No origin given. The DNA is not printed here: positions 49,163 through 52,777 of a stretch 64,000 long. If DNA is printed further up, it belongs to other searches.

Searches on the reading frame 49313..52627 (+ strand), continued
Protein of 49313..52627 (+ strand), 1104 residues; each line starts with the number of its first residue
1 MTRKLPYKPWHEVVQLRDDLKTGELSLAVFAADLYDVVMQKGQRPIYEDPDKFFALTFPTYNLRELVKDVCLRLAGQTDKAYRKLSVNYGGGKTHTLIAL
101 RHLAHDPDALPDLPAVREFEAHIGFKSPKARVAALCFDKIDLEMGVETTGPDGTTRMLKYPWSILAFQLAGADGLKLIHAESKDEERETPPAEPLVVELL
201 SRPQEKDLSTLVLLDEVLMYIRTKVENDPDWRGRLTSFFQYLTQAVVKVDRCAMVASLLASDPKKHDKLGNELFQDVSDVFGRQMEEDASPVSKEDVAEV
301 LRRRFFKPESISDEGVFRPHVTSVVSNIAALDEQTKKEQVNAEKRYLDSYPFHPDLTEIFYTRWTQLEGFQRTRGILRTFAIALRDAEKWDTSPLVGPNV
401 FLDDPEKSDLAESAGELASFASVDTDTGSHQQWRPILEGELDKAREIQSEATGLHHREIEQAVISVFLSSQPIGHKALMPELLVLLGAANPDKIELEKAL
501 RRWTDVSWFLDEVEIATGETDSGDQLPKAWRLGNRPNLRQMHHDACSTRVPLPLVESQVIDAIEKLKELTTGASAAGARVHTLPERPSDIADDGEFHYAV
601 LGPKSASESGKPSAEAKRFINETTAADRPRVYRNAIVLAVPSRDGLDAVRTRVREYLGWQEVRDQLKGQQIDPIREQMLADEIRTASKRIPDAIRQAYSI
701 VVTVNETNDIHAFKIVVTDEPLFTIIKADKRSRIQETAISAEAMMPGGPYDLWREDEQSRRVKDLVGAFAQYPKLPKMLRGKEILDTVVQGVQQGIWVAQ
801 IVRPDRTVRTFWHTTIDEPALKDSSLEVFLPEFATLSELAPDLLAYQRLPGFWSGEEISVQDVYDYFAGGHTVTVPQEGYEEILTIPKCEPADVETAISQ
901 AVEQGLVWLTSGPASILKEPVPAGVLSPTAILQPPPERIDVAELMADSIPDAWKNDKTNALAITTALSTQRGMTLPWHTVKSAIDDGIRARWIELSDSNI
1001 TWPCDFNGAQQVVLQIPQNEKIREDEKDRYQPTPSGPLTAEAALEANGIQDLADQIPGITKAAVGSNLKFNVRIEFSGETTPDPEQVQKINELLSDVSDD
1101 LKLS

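Call 62: search_protein_families(library=padloc, proteins=[L002:1-1089:+, L002:1299-3206:+, L002:3347-4654:+, L002:4739-7918:+, L002:7927-8175:+, L002:8175-9419:+, L002:9419-9985:+], max_evalue=0.001)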
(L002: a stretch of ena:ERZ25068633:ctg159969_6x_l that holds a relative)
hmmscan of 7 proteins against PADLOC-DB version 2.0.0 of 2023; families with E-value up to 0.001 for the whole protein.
L002:1-1089:+ (363 aa): 0 families

L002:1299-3206:+ (636 aa): 81 families (the best 25 are shown)
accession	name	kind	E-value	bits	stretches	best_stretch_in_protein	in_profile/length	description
PDLC02358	Old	-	7.1e-18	62.7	1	176-352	283-457/578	Old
PDLC00096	GajA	-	1.3e-17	61.8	1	166-329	277-434/630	AAA ATPase domain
PDLC00065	GajA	-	4.3e-15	53.5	1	180-344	336-506/670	AAA ATPase domain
PDLC02915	ATPase-Toprim_I-B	-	1.8e-14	51.5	1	177-292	255-360/623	-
PDLC02979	AriA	-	1.1e-13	49.7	1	159-228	300-373/373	-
PDLC00064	GajA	-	1.6e-13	48.5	1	177-329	127-276/464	AAA ATPase domain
PDLC02980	AriA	-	2.5e-13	48.7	1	162-229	241-304/304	-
PDLC00099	GajA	-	7.3e-13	46.3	1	167-319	289-431/626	AAA ATPase domain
PDLC00091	GajA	-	1.2e-12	45.5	1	179-298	298-409/627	AAA ATPase domain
PDLC00070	GajA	-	7.7e-12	42.6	1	178-345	291-451/596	AAA ATPase domain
PDLC00093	GajA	-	8.7e-12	42.5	1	179-354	383-568/736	AAA ATPase domain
PDLC00071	GajA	-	2.3e-11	41.2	1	179-317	275-409/588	AAA ATPase domain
PDLC00063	GajA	-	5.6e-11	39.7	1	177-345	344-527/679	AAA ATPase domain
PDLC04182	HEC-01A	-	6.6e-11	39.8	1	162-232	289-355/406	-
PDLC00088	GajA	-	8.6e-11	40.2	1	179-345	35-212/372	AAA ATPase domain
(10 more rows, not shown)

L002:3347-4654:+ (436 aa): 121 families (the best 25 are shown)
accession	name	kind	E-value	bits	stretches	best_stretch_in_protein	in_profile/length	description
PDLC04184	HEC-01A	-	3.4e-57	192.5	1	1-393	1-413/464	-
PDLC04178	HEC-01A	-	6.2e-47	158.5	1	2-401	9-357/399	-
PDLC04182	HEC-01A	-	1.5e-42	144.1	1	2-390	4-364/406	-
PDLC04177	HEC-01A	-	2.7e-39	133.3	2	130-398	91-363/393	-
PDLC04175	HEC-01A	-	2e-38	130.4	2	217-398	147-333/363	-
PDLC04389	PDC-M07A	-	2.4e-36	123.7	2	247-382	222-376/443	-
PDLC04183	HEC-01A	-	4.7e-36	122.7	2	243-393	213-364/402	-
PDLC04176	HEC-01A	-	1.7e-33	114.5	1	2-401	3-345/371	-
PDLC04393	PDC-M07A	-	3.8e-32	109.8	2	218-385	192-361/435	-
PDLC04392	PDC-M07A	-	1.1e-31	108.3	2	215-385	187-359/432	-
PDLC02980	AriA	-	1.3e-31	108.7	1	23-378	1-304/304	-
PDLC04391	PDC-M07A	-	5.8e-31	105.9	1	1-385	1-357/412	-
PDLC04541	PDC-M25A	-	2.2e-30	104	2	199-382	138-315/380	-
PDLC04180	HEC-01A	-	5e-26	89.8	2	255-402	193-348/382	-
PDLC02335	AbiLi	-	2.3e-24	84.1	1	1-408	49-267/326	AbiLi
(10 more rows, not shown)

L002:4739-7918:+ (1060 aa): 17 families
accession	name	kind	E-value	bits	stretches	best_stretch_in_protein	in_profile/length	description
PDLC00661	HmaB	-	4.4e-118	393.5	2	319-867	268-810/973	DNA-adenine methylase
PDLC00660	HmaB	-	5.3e-111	370.1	2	319-864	267-807/967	DNA-adenine methylase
PDLC03233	MTase_II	-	6.2e-58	194.9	2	318-797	209-656/731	Type II methyltransferase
PDLC02189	DUF1156_MTase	-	3.3e-41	139.4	3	491-810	438-704/944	-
PDLC03352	MTase_II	-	9.1e-38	127.7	2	458-835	379-793/1023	Type II methyltransferase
PDLC03314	MTase_II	-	3.2e-23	79.8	3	118-164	154-200/944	Type II methyltransferase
PDLC02541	PglX|PglXI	-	2.7e-12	43.7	2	701-775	539-613/919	PglXI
PDLC04134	mad2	-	4.1e-10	37.1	1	614-752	341-420/492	mads_2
PDLC03367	MTase_II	-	1.9e-08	31.2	1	105-172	23-86/633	Type II methyltransferase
PDLC03319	MTase_II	-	5.6e-06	23.4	0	123-170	19-66/503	Type II methyltransferase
PDLC03322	MTase_II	-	1.1e-05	22.5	1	125-166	62-103/446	Type II methyltransferase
PDLC03351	MTase_II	-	0.00017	18.9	0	123-159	142-178/348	Type II methyltransferase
PDLC03224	MTase_II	-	0.00017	18.6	1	129-167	95-133/481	Type II methyltransferase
PDLC03353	MTase_II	-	0.00028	18.5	0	627-761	26-112/260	Type II methyltransferase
PDLC03360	MTase_II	-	0.00036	17.6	1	130-168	67-103/441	Type II methyltransferase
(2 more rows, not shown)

L002:7927-8175:+ (83 aa): 1 family
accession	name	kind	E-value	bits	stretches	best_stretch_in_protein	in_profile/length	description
PDLC04775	PDC-M69A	-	9.6e-05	20.9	1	9-69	9-69/113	-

L002:8175-9419:+ (415 aa): 89 families (the best 25 are shown)
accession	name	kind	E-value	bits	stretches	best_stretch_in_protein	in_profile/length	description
PDLC04392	PDC-M07A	-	7.5e-64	214.3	1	1-401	1-407/432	-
PDLC04393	PDC-M07A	-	7.1e-61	204.5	1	1-413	1-421/435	-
PDLC04391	PDC-M07A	-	2.7e-57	192.6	1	1-401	1-405/412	-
PDLC04389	PDC-M07A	-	3.2e-53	179.3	1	2-409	6-435/443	-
PDLC04178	HEC-01A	-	5.3e-40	135.7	1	2-376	9-359/399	-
PDLC04184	HEC-01A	-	7.6e-32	108.9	2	184-354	212-400/464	-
PDLC02980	AriA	-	1.2e-31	108.8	1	23-345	1-303/304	-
PDLC04390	PDC-M07A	-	1.8e-31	107.4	1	185-409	75-302/321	-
PDLC04176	HEC-01A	-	2.1e-29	101.1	1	2-343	3-319/371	-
PDLC04177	HEC-01A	-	2.4e-29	100.5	1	1-395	4-386/393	-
PDLC04182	HEC-01A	-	2.7e-29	100.4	1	2-399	4-402/406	-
PDLC04180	HEC-01A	-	1.6e-28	98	1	2-346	3-322/382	-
PDLC04183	HEC-01A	-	1.1e-27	95.1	1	4-371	7-370/402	-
PDLC04541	PDC-M25A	-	1.7e-27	94.5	1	1-356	1-321/380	-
PDLC02335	AbiLi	-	5.3e-25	86.2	1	1-350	49-246/326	AbiLi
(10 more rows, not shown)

L002:9419-9985:+ (189 aa): 0 families

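Call 63: search_protein_families(library=pfam, proteins=[L002:1-1089:+, L002:9419-9985:+, L003:1495-3024:+], max_evalue=0.001)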
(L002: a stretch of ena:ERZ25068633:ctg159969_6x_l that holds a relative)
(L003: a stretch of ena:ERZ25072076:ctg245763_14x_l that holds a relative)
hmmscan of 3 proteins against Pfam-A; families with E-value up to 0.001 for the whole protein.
L002:1-1089:+ (363 aa): 0 families

L002:9419-9985:+ (189 aa): 0 families

L003:1495-3024:+ (510 aa): 0 families

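Call 76: find_related_loci(query=A3, collection=metagenome_contigs, flank=8000)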
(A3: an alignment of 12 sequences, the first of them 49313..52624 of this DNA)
Query A3 (1104 aa) in metagenome_contigs; peptide patterns used: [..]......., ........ (x = any residue, [..] = any of these).
208 stretches matched a pattern; 38 encode a relative of the query (tblastn E <= 1e-3); 38 distinct loci.
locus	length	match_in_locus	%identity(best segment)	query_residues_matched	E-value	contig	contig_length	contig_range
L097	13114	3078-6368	80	1-1104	0e+0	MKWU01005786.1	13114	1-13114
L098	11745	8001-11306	80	4-1103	0e+0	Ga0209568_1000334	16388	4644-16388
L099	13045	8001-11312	77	2-1104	0e+0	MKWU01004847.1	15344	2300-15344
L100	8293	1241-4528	73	7-1103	0e+0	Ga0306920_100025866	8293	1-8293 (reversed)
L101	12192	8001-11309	69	1-1103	0e+0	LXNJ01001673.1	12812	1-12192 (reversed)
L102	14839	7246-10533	68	1-1096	0e+0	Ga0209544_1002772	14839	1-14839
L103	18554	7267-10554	68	1-1096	0e+0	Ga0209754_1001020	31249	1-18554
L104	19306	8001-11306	80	4-1103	0e+0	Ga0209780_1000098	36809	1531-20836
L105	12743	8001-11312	55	4-1103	0e+0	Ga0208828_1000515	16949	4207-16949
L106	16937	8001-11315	55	4-1104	0e+0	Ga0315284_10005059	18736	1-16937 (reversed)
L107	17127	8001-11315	55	4-1104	0e+0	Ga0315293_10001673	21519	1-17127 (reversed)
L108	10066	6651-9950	55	4-1099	0e+0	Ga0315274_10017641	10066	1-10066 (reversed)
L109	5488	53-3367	54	4-1104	0e+0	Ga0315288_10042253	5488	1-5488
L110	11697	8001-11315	54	4-1104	0e+0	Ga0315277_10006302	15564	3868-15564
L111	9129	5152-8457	55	4-1103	0e+0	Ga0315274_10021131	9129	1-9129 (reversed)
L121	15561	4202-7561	55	4-1104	0e+0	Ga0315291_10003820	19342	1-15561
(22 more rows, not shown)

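Call 81: find_encoding_contigs(protein=P0001, flank=10000, max_places=2)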
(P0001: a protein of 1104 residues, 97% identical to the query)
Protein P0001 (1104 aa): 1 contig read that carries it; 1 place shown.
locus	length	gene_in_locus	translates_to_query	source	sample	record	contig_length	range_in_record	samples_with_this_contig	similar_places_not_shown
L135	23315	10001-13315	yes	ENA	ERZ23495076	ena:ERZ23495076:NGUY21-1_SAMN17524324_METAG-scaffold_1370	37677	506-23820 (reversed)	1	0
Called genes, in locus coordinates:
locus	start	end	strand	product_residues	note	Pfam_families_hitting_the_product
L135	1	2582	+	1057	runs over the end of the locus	PF06634:DUF1156, PF01170:UPF0020 (faint)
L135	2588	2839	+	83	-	PF13443:HTH_26 (faint), PF13560:HTH_31 (weak), PF01381:HTH_3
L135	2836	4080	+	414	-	PF02463:SMC_N, PF13175:AAA_15, PF13476:AAA_23 (weak), PF13304:AAA_21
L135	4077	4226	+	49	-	-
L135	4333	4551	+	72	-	-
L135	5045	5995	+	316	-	PF12760:Zn_ribbon_IS1595, PF12762:DDE_Tnp_IS1595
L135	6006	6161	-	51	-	-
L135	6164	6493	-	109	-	-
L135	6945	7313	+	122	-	-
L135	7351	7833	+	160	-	PF08308:PEGA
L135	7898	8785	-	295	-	-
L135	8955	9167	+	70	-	-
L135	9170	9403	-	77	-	-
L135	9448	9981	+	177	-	-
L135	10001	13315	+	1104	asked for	PF04465:DUF499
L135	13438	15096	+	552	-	PF14516:AAA_35 (faint), PF13401:AAA_22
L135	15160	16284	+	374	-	PF02746:MR_MLE_N, PF13378:MR_MLE_C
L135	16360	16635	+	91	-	-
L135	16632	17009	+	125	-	-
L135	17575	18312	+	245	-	-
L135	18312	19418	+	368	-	-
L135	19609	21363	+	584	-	PF13304:AAA_21, PF13175:AAA_15 (weak)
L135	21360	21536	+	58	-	-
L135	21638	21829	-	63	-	-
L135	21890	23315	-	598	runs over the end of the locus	-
